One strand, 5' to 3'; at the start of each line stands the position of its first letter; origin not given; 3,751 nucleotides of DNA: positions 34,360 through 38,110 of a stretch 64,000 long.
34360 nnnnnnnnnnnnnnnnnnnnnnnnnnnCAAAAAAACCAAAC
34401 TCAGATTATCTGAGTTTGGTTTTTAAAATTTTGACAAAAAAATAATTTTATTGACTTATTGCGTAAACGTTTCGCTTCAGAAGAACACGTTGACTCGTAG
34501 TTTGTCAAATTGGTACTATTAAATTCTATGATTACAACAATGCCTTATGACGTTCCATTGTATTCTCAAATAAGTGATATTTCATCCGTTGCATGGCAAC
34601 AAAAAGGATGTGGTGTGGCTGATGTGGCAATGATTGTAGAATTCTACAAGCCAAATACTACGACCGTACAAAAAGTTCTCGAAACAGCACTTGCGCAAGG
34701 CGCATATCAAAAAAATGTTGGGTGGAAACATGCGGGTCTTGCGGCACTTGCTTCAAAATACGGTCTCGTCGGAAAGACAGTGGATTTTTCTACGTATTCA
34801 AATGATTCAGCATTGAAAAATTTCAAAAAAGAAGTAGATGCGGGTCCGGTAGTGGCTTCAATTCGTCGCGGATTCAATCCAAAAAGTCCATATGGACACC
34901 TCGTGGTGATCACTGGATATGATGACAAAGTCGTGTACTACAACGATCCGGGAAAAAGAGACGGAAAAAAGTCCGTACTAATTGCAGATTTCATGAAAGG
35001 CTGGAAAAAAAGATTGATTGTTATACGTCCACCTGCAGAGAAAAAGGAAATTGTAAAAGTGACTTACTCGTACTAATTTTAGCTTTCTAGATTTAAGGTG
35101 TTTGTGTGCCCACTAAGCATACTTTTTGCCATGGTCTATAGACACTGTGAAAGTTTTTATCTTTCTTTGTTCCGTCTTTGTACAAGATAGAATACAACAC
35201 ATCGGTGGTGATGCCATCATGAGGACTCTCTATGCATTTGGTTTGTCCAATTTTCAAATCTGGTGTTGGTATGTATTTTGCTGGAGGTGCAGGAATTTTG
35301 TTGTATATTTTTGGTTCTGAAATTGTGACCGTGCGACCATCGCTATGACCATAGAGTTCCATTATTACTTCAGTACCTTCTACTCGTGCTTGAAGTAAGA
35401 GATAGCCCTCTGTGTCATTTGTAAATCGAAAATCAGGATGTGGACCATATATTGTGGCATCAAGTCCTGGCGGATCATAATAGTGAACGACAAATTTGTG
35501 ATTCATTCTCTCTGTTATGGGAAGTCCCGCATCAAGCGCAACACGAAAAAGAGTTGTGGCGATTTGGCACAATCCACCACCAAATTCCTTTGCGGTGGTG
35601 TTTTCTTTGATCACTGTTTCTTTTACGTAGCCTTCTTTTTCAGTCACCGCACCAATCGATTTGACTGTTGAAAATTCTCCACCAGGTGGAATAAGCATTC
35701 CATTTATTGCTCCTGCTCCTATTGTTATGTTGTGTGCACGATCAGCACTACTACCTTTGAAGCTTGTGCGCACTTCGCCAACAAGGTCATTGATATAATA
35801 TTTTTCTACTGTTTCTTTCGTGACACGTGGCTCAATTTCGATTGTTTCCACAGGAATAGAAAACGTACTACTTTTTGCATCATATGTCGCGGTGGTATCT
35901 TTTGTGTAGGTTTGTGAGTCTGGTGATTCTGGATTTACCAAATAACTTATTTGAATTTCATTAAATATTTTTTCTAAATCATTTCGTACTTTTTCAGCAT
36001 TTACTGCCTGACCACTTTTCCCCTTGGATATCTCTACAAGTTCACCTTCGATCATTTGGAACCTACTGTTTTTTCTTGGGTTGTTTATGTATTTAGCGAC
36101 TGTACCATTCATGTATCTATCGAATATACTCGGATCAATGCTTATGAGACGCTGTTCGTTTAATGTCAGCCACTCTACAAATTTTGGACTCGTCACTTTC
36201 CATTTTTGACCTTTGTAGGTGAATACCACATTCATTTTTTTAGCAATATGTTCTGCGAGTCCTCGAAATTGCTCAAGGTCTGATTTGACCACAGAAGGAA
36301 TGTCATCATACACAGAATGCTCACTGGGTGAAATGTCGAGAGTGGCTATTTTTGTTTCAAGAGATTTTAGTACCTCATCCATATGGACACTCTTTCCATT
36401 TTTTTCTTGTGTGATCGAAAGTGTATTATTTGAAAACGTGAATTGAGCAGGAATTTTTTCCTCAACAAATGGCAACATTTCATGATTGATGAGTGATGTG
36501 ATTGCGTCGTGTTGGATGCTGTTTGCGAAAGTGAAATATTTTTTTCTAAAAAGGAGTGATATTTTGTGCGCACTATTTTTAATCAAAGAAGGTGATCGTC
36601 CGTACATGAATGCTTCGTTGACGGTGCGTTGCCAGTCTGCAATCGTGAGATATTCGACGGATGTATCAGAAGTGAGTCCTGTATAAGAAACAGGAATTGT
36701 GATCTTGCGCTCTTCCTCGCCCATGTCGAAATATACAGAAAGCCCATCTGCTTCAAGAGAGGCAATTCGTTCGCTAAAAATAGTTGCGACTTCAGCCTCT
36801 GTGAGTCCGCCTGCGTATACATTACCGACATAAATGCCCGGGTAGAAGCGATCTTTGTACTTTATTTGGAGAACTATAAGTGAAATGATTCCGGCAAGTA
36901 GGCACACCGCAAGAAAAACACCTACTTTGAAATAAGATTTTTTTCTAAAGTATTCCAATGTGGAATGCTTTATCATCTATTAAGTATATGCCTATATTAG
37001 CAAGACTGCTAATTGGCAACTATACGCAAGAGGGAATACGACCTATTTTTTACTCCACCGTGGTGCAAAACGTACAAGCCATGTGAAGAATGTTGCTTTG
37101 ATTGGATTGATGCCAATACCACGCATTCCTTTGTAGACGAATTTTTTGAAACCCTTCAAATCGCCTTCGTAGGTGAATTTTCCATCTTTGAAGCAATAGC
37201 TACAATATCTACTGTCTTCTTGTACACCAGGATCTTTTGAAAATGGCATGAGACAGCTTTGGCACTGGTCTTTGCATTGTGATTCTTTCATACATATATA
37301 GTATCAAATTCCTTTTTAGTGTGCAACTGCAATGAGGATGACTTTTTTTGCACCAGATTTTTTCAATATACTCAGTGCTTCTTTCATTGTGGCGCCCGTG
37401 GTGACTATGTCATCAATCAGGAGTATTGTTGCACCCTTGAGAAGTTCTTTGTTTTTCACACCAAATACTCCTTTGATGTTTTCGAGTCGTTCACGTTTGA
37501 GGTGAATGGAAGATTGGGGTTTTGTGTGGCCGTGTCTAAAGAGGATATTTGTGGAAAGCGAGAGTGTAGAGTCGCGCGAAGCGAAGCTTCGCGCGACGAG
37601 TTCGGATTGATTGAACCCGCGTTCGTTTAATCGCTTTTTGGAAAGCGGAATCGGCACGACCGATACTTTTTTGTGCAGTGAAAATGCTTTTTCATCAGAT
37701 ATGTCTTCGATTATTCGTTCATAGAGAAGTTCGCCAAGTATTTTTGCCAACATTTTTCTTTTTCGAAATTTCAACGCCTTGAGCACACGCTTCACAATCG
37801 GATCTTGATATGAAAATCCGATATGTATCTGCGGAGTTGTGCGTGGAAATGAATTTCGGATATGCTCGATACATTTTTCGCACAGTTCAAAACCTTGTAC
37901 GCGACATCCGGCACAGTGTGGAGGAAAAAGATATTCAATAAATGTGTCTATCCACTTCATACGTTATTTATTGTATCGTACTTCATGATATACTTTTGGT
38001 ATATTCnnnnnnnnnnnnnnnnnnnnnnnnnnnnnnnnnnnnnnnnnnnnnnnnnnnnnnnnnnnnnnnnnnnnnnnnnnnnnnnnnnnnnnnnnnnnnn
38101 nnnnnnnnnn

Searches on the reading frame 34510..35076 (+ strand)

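Call 8: search_protein_families(library=pfam, proteins=[window:34510-35076:+], max_evalue=0.01)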
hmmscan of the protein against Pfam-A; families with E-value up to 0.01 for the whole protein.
window:34510-35076:+ (188 aa): 3 families
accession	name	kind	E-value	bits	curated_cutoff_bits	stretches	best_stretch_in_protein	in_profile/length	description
PF13529.12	Peptidase_C39_2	-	2.4e-15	57.8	24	1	14-147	2-142/143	Peptidase_C39 like family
PF03412.21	Peptidase_C39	-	1.9e-08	34.7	22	1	30-175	9-131/133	Peptidase C39 family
PF09778.15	Guanylate_cyc_2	-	0.00014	21.7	28.1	0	120-166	152-201/212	Guanylylate cyclase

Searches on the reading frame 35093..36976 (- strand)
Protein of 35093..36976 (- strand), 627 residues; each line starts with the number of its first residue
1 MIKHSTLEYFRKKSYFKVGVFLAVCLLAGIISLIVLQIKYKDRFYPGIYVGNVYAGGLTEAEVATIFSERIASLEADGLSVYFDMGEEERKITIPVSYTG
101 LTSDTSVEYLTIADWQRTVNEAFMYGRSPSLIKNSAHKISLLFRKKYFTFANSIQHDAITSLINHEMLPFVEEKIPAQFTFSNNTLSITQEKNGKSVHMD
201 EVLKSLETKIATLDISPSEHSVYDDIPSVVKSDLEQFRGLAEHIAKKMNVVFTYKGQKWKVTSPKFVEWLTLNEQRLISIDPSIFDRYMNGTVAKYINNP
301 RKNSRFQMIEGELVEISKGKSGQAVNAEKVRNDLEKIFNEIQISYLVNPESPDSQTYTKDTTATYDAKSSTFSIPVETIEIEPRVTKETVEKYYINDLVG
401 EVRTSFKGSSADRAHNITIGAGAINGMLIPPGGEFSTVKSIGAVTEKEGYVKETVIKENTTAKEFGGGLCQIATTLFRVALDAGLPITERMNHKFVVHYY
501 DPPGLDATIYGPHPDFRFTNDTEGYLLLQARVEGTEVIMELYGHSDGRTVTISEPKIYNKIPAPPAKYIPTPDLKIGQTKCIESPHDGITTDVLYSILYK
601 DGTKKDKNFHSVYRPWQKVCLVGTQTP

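Call 8: search_protein_families(library=pfam, proteins=[window:35093-36976:-], max_evalue=0.01)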
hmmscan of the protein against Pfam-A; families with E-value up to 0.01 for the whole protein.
window:35093-36976:- (627 aa): 3 families
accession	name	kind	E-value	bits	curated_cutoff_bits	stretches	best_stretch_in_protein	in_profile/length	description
PF04294.18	VanW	-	1.5e-40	138.1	27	1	413-542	2-130/130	VanW like protein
PF12229.13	PG_binding_4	-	3.1e-13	50.3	22.1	2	114-211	13-109/117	Putative peptidoglycan binding domain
PF07501.17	G5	-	3.7e-05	24.3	23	1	560-625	9-75/75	G5 domain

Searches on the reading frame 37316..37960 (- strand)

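Call 8: search_protein_families(library=pfam, proteins=[window:37316-37960:-], max_evalue=0.01)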
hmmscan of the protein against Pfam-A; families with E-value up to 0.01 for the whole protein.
window:37316-37960:- (214 aa): 5 families
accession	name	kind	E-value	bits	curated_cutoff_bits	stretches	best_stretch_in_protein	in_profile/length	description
PF00156.33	Pribosyltran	-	1.8e-11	44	26.3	1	152-212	73-123/158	Phosphoribosyl transferase domain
PF18912.6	DZR_2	-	0.00019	21.6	27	1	8-34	2-31/56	Double zinc ribbon domain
PF24390.1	PRTase-CE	-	0.00047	20.6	27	1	58-205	21-139/253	PRTase-CE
PF14681.12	UPRTase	-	0.0027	17.7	27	1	173-212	117-158/206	Uracil phosphoribosyltransferase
PF15609.12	PRTase_2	-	0.0073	16.3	28.8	0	169-210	111-153/188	Phosphoribosyl transferase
